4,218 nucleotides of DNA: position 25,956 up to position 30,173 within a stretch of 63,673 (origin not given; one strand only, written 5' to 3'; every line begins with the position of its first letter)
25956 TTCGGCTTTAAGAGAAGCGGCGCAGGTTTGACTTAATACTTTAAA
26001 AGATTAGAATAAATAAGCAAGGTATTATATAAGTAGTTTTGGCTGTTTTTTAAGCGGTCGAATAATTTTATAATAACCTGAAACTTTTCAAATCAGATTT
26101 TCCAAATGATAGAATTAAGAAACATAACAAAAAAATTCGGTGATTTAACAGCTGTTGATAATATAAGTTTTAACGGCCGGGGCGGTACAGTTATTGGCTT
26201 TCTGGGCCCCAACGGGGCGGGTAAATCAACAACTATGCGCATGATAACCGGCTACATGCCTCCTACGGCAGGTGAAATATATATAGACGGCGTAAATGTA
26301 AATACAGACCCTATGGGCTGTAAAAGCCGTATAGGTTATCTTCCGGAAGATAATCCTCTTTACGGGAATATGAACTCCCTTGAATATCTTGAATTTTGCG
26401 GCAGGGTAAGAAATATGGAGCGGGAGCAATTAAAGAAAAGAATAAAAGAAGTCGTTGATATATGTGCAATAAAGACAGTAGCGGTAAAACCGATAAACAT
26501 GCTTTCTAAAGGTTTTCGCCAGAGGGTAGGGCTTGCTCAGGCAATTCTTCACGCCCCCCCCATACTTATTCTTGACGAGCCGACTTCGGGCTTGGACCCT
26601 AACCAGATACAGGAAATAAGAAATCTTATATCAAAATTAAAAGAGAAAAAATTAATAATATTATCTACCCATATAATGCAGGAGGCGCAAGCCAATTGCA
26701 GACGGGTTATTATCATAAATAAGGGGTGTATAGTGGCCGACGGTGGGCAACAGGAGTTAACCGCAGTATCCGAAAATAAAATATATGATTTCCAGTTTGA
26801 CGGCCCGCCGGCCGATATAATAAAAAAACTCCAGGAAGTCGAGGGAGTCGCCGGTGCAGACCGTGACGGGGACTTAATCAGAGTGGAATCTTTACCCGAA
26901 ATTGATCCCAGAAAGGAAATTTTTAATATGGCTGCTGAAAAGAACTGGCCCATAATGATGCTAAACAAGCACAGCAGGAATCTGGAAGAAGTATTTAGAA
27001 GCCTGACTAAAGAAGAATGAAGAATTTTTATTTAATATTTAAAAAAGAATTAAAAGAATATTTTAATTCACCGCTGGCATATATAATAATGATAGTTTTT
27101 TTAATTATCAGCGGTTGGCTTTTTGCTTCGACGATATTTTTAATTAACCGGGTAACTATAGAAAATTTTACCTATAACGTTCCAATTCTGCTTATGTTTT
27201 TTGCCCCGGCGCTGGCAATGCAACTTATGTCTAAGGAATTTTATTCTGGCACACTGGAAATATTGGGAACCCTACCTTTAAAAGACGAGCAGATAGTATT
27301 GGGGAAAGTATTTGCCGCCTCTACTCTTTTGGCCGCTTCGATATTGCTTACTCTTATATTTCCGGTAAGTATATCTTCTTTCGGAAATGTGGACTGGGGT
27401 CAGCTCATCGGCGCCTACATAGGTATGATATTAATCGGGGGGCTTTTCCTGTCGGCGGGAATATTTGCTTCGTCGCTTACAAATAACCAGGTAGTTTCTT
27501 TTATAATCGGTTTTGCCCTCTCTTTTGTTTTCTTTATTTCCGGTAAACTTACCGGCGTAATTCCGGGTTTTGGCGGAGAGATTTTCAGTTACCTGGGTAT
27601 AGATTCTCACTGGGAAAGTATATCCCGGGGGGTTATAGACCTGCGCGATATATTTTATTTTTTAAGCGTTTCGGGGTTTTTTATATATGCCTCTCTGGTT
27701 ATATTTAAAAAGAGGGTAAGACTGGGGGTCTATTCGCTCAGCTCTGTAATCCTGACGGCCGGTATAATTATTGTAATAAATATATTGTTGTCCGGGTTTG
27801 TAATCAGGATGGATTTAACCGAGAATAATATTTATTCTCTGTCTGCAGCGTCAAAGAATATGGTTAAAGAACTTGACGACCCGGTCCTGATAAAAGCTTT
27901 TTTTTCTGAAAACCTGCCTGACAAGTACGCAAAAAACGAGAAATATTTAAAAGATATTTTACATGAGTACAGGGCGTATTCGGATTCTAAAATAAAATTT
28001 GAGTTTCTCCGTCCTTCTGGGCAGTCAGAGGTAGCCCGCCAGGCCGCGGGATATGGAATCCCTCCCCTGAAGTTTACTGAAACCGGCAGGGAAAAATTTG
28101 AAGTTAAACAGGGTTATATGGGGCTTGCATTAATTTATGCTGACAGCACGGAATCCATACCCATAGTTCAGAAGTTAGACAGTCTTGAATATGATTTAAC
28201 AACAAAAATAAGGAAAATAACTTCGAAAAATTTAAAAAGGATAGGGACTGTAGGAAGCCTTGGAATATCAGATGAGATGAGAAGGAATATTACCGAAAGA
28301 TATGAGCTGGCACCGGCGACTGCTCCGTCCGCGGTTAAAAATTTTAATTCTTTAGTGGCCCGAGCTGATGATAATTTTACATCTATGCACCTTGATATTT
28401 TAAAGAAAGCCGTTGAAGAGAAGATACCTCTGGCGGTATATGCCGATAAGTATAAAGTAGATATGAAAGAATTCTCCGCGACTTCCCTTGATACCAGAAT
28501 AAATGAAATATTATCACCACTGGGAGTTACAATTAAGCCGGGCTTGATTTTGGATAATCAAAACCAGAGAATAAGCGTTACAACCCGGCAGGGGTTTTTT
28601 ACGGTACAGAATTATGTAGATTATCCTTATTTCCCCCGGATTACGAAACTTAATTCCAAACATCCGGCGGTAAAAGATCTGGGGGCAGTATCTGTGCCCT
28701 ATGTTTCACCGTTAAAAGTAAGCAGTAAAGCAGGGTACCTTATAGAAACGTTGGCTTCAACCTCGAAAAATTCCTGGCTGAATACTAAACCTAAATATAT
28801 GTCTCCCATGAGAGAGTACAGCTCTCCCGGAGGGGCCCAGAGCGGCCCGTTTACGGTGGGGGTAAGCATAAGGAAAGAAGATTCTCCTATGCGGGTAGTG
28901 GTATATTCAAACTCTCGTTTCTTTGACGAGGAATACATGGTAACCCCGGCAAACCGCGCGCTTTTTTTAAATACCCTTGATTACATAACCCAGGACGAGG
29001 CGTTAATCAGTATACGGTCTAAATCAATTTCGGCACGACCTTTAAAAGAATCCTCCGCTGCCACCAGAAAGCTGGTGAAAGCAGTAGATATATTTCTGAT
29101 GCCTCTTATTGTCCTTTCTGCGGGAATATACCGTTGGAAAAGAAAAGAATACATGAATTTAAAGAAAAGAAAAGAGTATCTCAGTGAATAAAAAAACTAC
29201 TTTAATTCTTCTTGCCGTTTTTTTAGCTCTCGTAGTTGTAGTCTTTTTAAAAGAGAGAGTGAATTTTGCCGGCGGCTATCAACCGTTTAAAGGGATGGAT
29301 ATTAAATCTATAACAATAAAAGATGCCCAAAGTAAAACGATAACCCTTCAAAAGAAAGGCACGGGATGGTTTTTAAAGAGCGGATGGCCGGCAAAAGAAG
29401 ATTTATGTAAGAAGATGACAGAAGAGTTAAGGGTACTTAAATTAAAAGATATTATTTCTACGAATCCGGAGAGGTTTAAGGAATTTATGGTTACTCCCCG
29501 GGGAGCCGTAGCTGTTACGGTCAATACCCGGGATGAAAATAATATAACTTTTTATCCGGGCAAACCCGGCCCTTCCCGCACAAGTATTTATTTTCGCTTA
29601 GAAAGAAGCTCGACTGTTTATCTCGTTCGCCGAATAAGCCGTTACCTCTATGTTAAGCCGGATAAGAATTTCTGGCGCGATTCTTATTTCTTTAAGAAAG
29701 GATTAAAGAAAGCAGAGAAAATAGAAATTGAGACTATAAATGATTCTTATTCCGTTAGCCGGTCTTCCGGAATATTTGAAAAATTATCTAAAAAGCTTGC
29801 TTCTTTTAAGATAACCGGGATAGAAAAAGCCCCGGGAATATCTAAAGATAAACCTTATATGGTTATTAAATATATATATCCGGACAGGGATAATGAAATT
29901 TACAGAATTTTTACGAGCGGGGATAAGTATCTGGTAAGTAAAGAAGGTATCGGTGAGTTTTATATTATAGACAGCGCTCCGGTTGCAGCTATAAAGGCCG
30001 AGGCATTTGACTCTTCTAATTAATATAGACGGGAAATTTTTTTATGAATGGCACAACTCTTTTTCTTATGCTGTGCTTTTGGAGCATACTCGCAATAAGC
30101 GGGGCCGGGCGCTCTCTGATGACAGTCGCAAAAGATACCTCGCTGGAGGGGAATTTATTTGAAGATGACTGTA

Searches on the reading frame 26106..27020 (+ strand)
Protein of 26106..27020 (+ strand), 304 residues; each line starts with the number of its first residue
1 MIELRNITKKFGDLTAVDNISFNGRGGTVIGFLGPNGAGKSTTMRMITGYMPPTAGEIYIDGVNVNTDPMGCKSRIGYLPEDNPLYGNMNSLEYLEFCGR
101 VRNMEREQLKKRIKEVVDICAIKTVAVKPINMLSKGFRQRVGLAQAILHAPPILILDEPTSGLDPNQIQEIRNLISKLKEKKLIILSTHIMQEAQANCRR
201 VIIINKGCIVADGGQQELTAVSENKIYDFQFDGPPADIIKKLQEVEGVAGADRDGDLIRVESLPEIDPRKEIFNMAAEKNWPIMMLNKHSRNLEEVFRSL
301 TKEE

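Call 68: search_protein_families(library=pfam, proteins=[window:26106-27020:+], max_evalue=0.00001)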
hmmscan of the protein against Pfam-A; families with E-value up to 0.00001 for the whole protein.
window:26106-27020:+ (304 aa): 2 families
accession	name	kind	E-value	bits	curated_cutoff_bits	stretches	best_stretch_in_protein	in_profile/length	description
PF00005.33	ABC_tran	-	1.4e-27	97.4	25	1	18-161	2-137/137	ABC transporter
PF13304.12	AAA_21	-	2.7e-11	44.5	27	1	133-190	238-299/304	AAA domain, putative AbiEii toxin, Type IV TA system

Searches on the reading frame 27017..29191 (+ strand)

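Call 68: search_protein_families(library=pfam, proteins=[window:27017-29191:+], max_evalue=0.00001)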
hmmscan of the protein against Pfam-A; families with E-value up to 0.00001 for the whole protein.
window:27017-29191:+ (724 aa): 4 families
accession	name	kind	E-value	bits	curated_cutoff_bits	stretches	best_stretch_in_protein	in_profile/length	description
PF09822.16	ABC_transp_aux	-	3.5e-26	92.5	34.7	1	428-640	28-263/288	ABC-type uncharacterized transport system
PF23357.1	DUF7088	-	1.4e-25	89.9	27.8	1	269-371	1-103/105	Domain of unknown function (DUF7088)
PF12679.13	ABC2_membrane_2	-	1.3e-07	31.6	27.2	1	57-179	76-202/283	ABC-2 family transporter protein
PF12730.13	ABC2_membrane_4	-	1.5e-06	28.8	27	1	22-171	22-178/179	ABC-2 family transporter protein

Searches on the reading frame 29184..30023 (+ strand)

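Call 68: search_protein_families(library=pfam, proteins=[window:29184-30023:+], max_evalue=0.00001)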
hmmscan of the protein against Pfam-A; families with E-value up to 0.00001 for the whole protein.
window:29184-30023:+ (279 aa): 1 family
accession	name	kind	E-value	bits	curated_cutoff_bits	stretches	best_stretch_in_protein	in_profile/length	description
PF14238.11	DUF4340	-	1.2e-11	45.6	25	1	66-194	7-132/183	Domain of unknown function (DUF4340)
